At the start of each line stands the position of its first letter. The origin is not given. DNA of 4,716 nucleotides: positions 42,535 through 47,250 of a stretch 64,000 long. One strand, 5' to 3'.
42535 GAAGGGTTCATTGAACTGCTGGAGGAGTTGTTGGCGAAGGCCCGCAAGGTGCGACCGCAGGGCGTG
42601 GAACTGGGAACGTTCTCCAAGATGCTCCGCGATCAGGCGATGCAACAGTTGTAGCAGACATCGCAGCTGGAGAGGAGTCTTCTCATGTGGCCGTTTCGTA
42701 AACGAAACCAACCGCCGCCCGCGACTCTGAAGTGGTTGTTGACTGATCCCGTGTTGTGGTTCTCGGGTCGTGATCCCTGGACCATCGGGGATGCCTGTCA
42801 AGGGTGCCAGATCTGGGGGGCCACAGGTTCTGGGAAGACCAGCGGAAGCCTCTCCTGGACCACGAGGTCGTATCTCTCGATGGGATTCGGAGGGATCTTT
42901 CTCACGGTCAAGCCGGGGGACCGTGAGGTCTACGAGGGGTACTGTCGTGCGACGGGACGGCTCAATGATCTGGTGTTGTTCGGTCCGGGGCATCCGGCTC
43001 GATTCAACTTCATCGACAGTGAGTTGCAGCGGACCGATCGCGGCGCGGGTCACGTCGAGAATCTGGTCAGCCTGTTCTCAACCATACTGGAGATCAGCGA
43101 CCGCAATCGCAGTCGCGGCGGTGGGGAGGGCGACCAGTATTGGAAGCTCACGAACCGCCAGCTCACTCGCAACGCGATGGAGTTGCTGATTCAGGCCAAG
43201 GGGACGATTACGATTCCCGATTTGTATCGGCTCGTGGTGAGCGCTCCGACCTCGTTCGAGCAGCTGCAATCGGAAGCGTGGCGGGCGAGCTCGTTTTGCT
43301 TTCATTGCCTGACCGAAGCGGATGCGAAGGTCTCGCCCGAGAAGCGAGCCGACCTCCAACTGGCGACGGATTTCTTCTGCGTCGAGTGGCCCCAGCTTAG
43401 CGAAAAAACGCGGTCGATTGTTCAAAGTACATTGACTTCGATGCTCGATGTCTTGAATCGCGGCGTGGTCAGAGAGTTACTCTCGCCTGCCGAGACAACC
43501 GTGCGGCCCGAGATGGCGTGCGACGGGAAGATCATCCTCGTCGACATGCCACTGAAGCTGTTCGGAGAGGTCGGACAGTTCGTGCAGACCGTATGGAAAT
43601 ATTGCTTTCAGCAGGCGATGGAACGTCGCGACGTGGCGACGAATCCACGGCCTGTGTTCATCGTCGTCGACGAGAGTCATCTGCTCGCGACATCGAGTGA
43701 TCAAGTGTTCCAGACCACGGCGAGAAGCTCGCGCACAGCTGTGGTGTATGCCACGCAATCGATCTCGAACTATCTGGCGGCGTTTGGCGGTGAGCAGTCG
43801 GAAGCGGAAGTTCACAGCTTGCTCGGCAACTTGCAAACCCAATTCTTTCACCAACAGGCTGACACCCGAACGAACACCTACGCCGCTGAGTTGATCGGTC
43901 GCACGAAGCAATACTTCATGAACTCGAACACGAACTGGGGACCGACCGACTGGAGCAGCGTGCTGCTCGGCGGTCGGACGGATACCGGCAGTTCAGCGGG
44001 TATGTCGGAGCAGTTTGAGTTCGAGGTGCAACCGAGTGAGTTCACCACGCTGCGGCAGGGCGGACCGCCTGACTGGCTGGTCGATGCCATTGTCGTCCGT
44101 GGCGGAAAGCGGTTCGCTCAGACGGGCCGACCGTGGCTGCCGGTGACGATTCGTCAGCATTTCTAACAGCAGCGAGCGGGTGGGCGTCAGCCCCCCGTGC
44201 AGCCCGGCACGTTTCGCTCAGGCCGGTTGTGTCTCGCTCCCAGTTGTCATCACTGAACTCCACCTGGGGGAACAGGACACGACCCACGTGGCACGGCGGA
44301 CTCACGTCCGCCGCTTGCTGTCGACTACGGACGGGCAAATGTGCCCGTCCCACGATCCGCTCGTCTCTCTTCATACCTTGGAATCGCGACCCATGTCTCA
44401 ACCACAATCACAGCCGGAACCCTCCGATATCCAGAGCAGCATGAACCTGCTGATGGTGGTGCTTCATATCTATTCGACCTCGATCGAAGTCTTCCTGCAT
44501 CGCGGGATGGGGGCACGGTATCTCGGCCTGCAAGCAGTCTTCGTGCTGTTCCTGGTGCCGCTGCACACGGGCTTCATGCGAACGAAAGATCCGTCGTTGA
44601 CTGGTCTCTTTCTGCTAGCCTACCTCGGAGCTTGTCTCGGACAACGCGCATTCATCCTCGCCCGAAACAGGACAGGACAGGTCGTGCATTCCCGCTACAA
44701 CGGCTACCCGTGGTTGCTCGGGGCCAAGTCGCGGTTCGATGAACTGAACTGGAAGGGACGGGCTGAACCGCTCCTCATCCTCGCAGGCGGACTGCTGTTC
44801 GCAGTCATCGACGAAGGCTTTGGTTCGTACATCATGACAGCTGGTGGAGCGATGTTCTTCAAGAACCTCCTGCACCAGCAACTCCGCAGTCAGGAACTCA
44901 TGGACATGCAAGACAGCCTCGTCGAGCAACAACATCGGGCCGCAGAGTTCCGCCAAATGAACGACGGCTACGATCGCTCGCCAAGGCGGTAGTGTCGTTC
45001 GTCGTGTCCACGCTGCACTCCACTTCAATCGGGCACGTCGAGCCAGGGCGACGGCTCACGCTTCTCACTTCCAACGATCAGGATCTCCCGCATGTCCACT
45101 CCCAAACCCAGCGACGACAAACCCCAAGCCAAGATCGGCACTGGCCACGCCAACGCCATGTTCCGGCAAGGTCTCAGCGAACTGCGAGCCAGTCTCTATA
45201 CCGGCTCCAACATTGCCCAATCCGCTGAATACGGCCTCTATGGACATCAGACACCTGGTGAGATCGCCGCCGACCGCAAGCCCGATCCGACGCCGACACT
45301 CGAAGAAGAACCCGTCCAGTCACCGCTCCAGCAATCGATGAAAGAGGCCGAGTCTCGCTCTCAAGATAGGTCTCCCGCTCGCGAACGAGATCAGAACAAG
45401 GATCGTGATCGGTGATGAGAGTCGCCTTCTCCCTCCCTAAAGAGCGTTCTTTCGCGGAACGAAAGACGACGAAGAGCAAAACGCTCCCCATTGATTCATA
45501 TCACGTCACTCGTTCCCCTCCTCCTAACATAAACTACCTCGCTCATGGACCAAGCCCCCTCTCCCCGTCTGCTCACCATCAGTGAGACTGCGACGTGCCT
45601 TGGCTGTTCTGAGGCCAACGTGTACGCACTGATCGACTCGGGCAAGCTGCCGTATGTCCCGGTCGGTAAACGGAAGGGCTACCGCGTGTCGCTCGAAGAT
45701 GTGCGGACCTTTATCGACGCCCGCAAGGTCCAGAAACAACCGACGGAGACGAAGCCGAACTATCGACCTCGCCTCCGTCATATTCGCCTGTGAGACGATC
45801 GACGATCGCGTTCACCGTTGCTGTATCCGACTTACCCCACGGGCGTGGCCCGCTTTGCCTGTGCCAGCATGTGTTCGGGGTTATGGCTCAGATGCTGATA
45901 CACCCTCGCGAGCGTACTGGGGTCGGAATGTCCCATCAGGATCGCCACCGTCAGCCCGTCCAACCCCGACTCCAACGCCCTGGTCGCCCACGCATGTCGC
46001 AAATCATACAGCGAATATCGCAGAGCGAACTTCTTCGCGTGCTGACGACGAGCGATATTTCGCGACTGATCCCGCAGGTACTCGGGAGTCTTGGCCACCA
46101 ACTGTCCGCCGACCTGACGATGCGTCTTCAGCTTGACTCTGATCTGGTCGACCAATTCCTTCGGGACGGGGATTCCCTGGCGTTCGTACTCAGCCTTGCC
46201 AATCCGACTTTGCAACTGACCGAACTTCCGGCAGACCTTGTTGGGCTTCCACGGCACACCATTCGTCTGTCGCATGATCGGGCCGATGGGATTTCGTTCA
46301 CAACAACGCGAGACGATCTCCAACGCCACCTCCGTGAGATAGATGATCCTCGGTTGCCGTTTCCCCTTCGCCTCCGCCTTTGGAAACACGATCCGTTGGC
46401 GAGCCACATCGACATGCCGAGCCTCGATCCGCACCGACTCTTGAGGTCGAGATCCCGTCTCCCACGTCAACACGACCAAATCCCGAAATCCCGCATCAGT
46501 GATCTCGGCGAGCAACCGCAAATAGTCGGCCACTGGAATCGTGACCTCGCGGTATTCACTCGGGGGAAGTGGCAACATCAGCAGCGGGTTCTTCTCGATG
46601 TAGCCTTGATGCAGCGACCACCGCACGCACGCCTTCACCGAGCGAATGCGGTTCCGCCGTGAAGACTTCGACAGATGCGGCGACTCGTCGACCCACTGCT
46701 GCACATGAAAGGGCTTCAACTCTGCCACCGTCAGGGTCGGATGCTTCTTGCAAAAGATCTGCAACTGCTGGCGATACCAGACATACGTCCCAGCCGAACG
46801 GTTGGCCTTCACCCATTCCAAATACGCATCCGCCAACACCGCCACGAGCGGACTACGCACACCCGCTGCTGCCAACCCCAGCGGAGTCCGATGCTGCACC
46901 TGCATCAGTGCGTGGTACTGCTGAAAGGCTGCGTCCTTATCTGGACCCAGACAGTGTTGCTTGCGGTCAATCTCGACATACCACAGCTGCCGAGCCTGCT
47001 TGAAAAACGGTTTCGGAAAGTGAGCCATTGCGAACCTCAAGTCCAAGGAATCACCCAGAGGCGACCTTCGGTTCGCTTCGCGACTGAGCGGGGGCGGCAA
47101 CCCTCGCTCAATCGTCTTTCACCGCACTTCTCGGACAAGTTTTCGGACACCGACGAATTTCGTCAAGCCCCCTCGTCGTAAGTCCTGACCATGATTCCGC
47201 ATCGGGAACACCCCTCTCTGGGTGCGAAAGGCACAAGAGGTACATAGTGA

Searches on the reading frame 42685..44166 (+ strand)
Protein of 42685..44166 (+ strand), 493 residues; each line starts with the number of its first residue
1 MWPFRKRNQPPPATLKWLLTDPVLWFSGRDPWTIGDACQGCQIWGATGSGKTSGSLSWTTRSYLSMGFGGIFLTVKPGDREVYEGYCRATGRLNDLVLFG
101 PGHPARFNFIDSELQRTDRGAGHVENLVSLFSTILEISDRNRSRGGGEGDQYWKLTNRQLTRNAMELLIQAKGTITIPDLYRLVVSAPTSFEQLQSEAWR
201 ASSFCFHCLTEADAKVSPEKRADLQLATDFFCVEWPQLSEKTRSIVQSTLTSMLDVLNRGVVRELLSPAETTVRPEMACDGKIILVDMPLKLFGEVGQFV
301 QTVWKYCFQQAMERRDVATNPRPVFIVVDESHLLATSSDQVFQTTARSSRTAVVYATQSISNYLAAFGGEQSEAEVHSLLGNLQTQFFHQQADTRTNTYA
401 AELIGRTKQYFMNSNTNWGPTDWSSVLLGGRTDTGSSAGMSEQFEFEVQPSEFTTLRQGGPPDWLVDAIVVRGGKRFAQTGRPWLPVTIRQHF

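Call 77: search_protein_families(library=pfam, proteins=[window:42685-44166:+], max_evalue=0.001)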
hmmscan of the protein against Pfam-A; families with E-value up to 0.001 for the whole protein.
window:42685-44166:+ (493 aa): 2 families
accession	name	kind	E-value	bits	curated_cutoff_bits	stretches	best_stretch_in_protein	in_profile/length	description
PF10412.15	TrwB_AAD_bind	-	9.4e-09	35.1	20.5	1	293-421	217-340/387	Type IV secretion-system coupling protein DNA-binding domain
PF12696.13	TraG-D_C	-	5.6e-07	30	22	1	323-416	1-91/126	TraM recognition site of TraD and TraG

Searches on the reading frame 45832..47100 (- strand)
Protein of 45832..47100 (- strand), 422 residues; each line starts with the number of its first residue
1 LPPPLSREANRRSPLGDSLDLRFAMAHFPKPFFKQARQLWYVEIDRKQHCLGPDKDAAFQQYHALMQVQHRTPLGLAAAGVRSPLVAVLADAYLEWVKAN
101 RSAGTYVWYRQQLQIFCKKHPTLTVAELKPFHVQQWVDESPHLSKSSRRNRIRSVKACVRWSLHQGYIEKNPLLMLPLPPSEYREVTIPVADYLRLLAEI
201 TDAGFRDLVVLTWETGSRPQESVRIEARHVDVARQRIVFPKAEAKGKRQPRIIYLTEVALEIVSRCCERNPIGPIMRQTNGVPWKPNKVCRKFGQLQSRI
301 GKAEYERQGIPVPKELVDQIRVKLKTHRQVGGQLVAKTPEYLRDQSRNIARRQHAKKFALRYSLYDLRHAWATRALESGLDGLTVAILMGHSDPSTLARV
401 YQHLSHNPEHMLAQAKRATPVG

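Call 77: search_protein_families(library=pfam, proteins=[window:45832-47100:-], max_evalue=0.001)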
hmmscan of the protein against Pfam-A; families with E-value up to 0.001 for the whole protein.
window:45832-47100:- (422 aa): 2 families
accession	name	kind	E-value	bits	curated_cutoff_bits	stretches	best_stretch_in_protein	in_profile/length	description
PF00589.27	Phage_integrase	-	2.7e-11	44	27.1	1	355-405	120-169/172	Phage integrase family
PF02899.23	Phage_int_SAM_1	-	0.00019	22.1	22.3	1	96-166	7-83/83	Phage integrase, N-terminal SAM-like domain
